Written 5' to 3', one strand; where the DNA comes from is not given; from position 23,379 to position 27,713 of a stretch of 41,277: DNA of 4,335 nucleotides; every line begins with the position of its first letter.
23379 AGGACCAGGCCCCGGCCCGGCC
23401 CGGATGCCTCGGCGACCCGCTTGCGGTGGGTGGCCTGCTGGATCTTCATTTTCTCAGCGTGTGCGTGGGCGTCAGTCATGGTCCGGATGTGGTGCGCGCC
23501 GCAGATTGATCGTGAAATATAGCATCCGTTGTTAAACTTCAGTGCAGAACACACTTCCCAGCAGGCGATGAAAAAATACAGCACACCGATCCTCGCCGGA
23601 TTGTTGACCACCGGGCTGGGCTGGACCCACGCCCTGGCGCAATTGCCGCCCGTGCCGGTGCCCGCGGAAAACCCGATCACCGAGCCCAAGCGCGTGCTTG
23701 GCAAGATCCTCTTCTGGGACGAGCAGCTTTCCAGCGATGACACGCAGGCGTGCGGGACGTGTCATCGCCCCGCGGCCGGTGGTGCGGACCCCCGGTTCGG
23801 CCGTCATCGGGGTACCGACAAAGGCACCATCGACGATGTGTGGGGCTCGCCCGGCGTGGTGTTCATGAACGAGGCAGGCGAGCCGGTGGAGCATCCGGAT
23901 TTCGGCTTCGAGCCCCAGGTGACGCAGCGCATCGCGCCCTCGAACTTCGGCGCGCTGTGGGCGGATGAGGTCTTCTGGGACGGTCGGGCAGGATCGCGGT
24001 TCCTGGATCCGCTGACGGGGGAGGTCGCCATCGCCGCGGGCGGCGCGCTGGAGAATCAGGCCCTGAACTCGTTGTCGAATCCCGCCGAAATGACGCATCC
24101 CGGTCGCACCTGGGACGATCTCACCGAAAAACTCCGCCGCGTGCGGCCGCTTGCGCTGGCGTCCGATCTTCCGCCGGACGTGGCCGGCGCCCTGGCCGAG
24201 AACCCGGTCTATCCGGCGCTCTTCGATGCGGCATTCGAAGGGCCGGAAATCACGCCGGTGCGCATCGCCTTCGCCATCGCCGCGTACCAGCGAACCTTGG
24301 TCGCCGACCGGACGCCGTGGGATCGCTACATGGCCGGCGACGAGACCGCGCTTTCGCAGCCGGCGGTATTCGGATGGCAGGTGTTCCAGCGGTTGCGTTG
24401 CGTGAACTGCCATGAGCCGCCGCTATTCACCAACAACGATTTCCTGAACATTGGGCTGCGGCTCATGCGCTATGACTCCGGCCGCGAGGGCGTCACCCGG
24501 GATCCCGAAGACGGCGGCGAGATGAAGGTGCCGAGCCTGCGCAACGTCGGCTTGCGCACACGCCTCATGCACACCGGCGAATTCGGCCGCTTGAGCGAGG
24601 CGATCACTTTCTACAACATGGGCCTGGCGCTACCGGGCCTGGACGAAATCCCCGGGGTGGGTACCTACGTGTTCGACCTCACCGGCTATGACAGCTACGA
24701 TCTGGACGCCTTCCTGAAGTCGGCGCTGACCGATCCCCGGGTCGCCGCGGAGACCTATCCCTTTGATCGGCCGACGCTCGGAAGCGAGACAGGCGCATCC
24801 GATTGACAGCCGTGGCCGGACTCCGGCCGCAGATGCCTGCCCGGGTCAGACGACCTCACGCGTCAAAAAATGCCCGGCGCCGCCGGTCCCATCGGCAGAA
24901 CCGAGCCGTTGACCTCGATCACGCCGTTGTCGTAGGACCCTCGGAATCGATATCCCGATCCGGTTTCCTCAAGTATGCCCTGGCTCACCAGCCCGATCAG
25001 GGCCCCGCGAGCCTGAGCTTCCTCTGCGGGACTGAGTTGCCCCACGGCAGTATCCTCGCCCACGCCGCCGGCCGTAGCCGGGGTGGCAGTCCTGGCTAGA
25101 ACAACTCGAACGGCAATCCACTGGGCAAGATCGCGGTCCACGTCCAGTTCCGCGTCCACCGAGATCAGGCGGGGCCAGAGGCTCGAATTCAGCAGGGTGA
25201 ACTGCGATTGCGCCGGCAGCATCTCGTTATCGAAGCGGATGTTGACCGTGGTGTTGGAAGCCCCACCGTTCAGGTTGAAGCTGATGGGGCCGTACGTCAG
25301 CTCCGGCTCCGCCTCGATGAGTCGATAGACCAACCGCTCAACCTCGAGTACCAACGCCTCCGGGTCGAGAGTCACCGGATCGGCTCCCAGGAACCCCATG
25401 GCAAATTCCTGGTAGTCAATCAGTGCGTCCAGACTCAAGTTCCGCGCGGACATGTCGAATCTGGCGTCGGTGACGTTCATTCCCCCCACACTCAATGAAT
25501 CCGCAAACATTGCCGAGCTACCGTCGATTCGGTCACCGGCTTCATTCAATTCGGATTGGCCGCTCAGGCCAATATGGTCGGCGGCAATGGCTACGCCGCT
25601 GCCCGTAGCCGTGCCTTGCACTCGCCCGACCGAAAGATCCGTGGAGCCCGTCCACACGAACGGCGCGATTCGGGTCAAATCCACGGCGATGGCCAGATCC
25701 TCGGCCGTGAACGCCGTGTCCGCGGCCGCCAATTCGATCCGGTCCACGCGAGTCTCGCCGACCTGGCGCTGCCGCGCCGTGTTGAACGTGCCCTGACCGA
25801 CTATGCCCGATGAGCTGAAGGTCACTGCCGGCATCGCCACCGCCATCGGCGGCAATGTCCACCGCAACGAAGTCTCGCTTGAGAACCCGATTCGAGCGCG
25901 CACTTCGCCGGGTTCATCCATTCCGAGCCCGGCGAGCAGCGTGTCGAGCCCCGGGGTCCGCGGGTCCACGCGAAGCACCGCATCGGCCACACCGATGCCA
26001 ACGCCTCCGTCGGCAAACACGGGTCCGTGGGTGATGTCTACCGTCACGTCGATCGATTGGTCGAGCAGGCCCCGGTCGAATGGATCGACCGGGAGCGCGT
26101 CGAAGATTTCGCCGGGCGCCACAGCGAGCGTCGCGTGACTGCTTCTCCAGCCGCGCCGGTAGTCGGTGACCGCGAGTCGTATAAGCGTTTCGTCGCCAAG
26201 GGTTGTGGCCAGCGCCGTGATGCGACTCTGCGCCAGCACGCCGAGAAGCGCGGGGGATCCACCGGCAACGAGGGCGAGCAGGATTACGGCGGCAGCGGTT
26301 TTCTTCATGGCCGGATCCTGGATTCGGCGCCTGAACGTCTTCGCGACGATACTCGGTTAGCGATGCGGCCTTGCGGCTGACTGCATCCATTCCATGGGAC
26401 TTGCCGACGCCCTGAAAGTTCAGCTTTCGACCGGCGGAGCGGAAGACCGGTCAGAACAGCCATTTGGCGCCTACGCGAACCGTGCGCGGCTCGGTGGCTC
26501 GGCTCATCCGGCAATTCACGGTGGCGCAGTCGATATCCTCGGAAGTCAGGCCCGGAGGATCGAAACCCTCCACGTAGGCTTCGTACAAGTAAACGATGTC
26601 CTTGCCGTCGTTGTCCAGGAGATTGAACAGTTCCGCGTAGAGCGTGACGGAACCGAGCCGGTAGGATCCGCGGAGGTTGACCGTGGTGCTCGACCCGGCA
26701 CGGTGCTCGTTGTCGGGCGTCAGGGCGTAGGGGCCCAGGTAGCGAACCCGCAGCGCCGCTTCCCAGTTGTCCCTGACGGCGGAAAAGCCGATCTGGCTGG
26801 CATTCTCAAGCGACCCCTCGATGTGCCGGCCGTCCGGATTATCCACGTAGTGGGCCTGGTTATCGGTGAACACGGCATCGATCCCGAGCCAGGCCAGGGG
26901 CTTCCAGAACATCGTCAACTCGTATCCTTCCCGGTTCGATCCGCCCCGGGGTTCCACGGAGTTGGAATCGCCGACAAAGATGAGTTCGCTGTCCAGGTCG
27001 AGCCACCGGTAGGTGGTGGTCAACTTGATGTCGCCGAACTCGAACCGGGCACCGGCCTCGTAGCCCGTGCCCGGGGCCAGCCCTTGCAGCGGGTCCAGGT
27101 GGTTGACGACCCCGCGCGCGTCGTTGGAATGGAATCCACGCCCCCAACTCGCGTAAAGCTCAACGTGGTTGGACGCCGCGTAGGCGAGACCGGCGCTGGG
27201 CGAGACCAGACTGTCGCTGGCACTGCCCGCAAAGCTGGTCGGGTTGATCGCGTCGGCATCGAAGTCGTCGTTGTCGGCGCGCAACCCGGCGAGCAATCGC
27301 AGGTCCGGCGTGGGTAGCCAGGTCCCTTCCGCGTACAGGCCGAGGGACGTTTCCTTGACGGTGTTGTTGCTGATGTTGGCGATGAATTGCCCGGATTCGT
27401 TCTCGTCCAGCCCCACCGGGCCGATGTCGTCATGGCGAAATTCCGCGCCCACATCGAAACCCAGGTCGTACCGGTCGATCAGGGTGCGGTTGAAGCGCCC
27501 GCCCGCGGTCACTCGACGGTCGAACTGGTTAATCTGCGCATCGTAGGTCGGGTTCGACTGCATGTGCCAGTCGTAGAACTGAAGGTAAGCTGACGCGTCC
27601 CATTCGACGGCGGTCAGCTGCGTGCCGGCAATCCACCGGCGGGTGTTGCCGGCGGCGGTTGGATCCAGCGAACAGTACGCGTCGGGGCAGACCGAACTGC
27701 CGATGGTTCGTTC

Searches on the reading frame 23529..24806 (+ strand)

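Call 61: search_protein_families(library=pfam, proteins=[window:23529-24806:+], max_evalue=0.00001)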
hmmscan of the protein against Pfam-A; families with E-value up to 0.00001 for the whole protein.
window:23529-24806:+ (425 aa): 1 family
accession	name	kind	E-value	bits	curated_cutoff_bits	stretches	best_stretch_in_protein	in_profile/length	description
PF03150.19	CCP_MauG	-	7.3e-35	121.2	25.6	1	54-272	3-148/149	Di-haem cytochrome c peroxidase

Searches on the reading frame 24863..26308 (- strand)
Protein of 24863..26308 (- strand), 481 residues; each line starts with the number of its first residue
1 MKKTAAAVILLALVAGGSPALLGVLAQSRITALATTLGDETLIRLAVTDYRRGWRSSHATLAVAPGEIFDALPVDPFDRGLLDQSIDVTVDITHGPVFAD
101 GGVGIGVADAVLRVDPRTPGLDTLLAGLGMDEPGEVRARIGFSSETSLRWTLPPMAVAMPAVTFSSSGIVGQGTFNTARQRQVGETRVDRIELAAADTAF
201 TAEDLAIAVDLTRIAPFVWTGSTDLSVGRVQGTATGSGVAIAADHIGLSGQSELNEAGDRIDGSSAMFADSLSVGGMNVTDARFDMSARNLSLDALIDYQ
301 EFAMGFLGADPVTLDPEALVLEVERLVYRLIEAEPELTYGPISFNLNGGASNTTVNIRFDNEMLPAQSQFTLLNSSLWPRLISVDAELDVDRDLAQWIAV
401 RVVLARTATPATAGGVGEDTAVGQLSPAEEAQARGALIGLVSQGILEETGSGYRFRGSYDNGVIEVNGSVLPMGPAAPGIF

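Call 61: search_protein_families(library=pfam, proteins=[window:24863-26308:-], max_evalue=0.00001)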
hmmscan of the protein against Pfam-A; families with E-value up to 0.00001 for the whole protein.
window:24863-26308:- (481 aa): 1 family
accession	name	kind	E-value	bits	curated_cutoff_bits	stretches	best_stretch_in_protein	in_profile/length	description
PF06097.16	DUF945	-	1e-51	176.9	26.8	1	1-471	1-457/460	Bacterial protein of unknown function (DUF945)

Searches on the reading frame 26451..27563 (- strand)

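Call 61: search_protein_families(library=pfam, proteins=[window:26451-27563:-], max_evalue=0.00001)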
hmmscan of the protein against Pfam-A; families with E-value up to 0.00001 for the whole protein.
window:26451-27563:- (370 aa): 1 family
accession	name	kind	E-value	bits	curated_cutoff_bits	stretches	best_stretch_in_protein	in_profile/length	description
PF00593.30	TonB_dep_Rec_b-barrel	-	2.3e-30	107.3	27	1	13-315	108-436/436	TonB dependent receptor-like, beta-barrel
